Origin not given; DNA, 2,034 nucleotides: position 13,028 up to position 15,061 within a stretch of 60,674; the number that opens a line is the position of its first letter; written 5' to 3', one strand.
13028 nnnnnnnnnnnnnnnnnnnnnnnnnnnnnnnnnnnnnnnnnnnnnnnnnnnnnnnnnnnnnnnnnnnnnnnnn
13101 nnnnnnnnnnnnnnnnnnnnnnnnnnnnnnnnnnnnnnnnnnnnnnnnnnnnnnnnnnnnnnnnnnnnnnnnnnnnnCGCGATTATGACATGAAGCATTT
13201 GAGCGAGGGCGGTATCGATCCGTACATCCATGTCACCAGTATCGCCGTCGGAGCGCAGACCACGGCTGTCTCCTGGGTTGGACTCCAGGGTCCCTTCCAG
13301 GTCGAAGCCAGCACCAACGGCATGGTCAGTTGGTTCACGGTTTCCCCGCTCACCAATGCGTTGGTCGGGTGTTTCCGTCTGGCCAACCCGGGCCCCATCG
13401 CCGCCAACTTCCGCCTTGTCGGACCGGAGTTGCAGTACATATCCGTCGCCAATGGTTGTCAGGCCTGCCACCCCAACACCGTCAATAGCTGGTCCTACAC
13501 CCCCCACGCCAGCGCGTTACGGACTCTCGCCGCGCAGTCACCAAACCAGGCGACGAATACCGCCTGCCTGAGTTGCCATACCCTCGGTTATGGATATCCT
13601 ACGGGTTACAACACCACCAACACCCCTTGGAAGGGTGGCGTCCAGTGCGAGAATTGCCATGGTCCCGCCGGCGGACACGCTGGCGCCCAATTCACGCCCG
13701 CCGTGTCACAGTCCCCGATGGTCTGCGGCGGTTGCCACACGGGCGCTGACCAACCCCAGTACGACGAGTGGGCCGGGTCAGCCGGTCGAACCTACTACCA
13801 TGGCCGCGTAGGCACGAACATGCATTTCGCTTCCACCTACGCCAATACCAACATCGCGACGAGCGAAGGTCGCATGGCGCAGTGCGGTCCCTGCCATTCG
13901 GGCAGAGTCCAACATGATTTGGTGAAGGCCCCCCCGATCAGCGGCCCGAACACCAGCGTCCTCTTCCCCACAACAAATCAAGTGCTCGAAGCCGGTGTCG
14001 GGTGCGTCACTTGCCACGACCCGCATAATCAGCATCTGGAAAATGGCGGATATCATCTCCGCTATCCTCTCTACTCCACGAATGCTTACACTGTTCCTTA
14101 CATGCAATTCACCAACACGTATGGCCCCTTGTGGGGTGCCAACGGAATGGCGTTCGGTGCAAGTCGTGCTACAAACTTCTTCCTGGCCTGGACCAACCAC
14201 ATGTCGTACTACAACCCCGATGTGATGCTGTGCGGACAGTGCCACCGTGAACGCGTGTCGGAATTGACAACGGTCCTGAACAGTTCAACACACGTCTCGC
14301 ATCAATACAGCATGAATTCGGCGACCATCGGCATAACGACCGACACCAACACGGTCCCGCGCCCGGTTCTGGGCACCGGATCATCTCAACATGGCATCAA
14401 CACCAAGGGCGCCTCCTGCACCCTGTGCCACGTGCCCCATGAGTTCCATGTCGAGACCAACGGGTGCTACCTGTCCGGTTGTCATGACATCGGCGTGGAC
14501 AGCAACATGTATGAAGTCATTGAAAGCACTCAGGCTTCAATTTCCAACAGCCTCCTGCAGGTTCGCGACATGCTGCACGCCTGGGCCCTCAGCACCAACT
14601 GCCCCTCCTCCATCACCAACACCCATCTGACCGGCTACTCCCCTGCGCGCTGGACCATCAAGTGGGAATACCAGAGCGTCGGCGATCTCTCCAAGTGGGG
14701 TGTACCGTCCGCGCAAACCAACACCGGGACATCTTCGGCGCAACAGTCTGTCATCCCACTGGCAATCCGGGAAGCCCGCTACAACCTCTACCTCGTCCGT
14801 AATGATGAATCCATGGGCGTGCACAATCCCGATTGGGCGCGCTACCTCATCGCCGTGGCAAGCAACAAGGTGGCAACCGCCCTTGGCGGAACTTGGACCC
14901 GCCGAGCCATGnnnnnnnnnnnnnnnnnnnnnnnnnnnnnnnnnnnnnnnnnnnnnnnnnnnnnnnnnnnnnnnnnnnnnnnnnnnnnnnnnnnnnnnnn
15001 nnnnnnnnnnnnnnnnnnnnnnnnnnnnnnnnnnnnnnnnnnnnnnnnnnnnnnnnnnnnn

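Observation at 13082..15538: Multiheme cytochrome fused to invasin-type Ig domains (conductive adhesin)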

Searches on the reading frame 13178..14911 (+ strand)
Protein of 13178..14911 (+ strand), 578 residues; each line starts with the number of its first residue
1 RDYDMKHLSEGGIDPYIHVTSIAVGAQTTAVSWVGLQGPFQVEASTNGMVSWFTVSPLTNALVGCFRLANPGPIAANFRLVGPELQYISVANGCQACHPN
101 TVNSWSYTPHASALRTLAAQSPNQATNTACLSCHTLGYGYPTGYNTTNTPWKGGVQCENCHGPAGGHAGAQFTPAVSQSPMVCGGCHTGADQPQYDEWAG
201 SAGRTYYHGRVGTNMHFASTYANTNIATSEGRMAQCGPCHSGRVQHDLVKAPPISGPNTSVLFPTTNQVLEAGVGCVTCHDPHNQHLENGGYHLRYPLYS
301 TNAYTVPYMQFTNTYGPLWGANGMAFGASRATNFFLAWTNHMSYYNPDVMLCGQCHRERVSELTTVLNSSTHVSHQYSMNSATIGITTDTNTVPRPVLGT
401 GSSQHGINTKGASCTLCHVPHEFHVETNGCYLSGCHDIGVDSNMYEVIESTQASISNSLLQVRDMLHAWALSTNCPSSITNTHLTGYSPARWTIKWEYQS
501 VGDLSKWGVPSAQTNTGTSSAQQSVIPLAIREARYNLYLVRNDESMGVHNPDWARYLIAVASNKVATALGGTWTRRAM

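Call 38: predict_structure(alignment_id=A2)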
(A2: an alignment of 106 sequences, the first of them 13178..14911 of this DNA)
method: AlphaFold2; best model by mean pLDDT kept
length: 578 residues; sequences in the alignment: 106
mean_pLDDT: 80.6   pTM: 0.81
mean pLDDT of the five models: 80.6, 78.8, 77.0, 75.3, 72.3
residues with pLDDT >= 90: 214; 70-90: 243; 50-70: 77; < 50: 44
segments of 3 or more residues with pLDDT < 50: 169-171, 203-205, 211-214, 310-339, 576-578
pLDDT, mean of each block of 10 residues (from residue 1): 74 89 94 91 95 95 92 87 92 91 90 92 92 93 95 92 72 71 72 71 52 62 85 84 85 57 80 79 85 83 74 41 40 45 82 82 78 86 87 84 72 56 72 85 91 95 93 88 60 84 81 79 93 95 89 95 94 53
secondary structure, 60 per line:
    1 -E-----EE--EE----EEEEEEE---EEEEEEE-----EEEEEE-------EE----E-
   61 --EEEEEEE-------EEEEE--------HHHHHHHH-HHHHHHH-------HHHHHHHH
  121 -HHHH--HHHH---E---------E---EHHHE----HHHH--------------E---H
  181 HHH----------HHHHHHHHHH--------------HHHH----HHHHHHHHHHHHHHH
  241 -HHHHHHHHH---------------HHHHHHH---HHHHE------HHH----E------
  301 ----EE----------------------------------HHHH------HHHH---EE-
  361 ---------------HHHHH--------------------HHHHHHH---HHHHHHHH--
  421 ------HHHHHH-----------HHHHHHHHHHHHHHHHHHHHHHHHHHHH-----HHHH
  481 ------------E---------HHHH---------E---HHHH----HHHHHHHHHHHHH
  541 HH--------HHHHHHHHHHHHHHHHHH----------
elements in order: E18-24 E28-34 E40-45 E63-69 E77-81 H90-97 H99-105 H113-120 H122-125 H128-131 H158-161 H180-183 H194-203 H218-221 H226-240 H242-250 H266-272 H276-279 H341-344 H351-354 H376-380 H401-407 H411-418 H427-432 H444-471 H477-480 H503-506 H520-523 H528-542 H551-568

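Call 40: fold_search(model_id=the predicted structure, library=pdb)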
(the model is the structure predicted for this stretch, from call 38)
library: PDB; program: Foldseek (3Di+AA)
matches with E <= 10: 597; with E <= 0.001: 1
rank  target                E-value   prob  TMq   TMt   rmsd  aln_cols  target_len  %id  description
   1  6i5b_A                8.1e-04  1.00  0.38  0.45  11.4       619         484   16  Crystal Structure of Outer Cell Wall Cytochrome OcwA (released 2019-09-25)
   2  6i5b_B                1.9e-03  1.00  0.40  0.47   9.6       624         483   15  Crystal Structure of Outer Cell Wall Cytochrome OcwA (released 2019-09-25)
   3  5u02                  9.6e-02  0.97  0.08  0.13   3.9        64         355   12  Crystal structure of S. aureus TarS 217-571 (released 2017-01-04)
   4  7skp_A                1.5e-01  0.95  0.09  0.48   5.6        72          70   11  De novo synthetic protein DIG14 (tetragonal space group) (released 2022-10-12)
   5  5tz8_A                1.7e-01  0.91  0.08  0.09   4.3        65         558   12  Crystal structure of S. aureus TarS (released 2017-01-04)
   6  6v0a_F                2.0e-01  0.57  0.29  0.37  12.8       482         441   11  Crystal structure of cytochrome c nitrite reductase from the bacterium Geobacter lovleyi with bound sulfate (released 2020-06-17)
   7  8oty_A                2.1e-01  0.99  0.10  0.46   4.2        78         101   13  Crystal structure of the titin domain Fn3-90 (released 2023-08-23)
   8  8oty_B                2.3e-01  0.99  0.10  0.46   4.2        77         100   13  Crystal structure of the titin domain Fn3-90 (released 2023-08-23)
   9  4lpv_B                2.6e-01  0.92  0.09  0.43   4.3        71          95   13  Crystal structure of TENCON variant P41BR3-42 (released 2014-01-29)
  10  7qf7_A                2.7e-01  0.99  0.10  0.38   5.7        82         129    7  Orthorhombic crystal structure of PTG CBM21 in complex with beta-cyclodextrin (released 2022-11-02)
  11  8oty_C                3.2e-01  0.97  0.09  0.43   4.3        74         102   14  Crystal structure of the titin domain Fn3-90 (released 2023-08-23)
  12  6rpy                  3.3e-01  0.99  0.11  0.24   3.5        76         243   10  Cytokine receptor-like factor 3 C-terminus residues 174-442: Hg-SAD derivative (released 2020-03-25)
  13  2yux_MODEL_1_A        3.3e-01  0.84  0.10  0.38   7.8        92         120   13  Solution Structure of 3rd Fibronectin type three Domain of slow type Myosin-Binding Protein C (released 2008-04-08)
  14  8bw6                  3.5e-01  0.98  0.09  0.45   3.8        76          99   13  Titin FnIII-domain I110 (I/A6) from the MIR region (released 2023-02-15)
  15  6v0a_E                3.5e-01  0.47  0.30  0.38  13.4       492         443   12  Crystal structure of cytochrome c nitrite reductase from the bacterium Geobacter lovleyi with bound sulfate (released 2020-06-17)
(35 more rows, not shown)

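Call 79: search_protein_representatives(protein=window:13178-14911:+)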
Query: 578 residues. Proteins with E-value up to 0.001 (for the whole library): 3974; up to 1e-10: 615; up to 1e-30: 70. The best 150 are listed.
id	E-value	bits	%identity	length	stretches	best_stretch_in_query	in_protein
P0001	0.0e+00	1325.9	98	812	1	1-578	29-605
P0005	4.9e-210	715.4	62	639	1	1-567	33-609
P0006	1.0e-201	688.0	58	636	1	3-571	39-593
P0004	8.0e-124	430.7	46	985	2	1-572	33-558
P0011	2.6e-118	412.5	49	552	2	6-434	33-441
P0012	3.4e-111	389.0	44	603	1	8-570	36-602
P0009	1.2e-93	331.1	42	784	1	1-573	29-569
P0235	3.0e-91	323.2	43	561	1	11-566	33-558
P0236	1.8e-65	238.1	37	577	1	9-569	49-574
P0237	3.0e-63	230.7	38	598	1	9-569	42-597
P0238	3.8e-63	230.3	38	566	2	9-306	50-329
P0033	3.9e-62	227.0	40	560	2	9-306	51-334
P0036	2.1e-60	221.3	41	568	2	9-306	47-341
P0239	1.5e-58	215.2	40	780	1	8-565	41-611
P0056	1.8e-58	215.0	38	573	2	7-305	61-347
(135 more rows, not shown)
